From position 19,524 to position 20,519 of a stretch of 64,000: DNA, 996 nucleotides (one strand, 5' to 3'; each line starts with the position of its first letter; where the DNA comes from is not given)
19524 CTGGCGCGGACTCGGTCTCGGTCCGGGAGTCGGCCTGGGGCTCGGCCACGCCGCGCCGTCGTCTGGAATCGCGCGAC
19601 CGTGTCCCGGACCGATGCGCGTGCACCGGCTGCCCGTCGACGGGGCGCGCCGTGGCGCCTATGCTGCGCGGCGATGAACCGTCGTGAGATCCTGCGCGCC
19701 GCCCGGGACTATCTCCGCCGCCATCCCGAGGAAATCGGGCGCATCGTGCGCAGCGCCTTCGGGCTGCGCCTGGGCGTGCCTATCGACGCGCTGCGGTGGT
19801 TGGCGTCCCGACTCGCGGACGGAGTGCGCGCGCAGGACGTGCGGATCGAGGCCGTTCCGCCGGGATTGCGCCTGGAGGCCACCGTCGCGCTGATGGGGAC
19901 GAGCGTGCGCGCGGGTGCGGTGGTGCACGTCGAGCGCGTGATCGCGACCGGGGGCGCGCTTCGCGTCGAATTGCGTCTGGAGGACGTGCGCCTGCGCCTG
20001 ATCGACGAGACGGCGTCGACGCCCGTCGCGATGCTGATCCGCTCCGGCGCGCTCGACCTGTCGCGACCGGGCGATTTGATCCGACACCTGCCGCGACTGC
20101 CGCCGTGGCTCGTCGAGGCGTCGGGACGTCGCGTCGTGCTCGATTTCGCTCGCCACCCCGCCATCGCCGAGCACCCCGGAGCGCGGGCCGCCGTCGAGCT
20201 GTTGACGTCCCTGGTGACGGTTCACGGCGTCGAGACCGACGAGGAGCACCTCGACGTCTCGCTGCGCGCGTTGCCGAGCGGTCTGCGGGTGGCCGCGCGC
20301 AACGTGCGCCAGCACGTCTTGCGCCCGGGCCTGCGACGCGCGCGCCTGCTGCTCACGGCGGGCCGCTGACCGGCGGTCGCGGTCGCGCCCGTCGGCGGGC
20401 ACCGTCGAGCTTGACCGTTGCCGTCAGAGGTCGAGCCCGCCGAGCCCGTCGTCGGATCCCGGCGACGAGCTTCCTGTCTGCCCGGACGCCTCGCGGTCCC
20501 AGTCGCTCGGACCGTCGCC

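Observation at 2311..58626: A dispersed family of intergenic (GAGNCC)n hexamer arrays fills a large share of the intergenic gaps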

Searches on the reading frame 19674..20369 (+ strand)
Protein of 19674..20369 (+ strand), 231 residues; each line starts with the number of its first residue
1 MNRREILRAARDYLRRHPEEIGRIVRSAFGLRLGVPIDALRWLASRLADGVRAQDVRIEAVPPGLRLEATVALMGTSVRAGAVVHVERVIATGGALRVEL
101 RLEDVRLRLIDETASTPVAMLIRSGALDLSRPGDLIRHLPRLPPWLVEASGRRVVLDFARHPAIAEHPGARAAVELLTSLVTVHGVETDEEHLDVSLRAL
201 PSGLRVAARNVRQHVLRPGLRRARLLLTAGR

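Call 8: find_encoding_contigs(protein=window:19674-20369:+, flank=10000, max_places=6)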
Protein window:19674-20369:+ (231 aa): 1 contig read that carries it; 1 place shown.
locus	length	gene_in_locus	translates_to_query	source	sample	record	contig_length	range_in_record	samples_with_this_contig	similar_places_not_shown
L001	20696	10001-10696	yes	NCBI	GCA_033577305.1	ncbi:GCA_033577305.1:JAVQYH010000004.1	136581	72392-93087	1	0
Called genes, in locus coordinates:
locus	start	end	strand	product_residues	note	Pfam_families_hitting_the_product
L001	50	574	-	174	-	-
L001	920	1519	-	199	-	-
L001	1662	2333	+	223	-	-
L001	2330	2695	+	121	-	-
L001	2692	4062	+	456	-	-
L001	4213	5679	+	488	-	-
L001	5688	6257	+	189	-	PF12802:MarR_2 (faint)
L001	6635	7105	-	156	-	-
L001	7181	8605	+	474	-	PF01734:Patatin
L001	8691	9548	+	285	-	PF01497:Peripla_BP_2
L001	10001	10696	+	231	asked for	-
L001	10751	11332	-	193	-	-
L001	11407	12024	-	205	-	PF01227:GTP_cyclohydroI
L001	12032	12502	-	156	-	PF00376:MerR, PF13411:MerR_1, PF09278:MerR-DNA-bind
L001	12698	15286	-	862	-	PF13620:CarboxypepD_reg (faint)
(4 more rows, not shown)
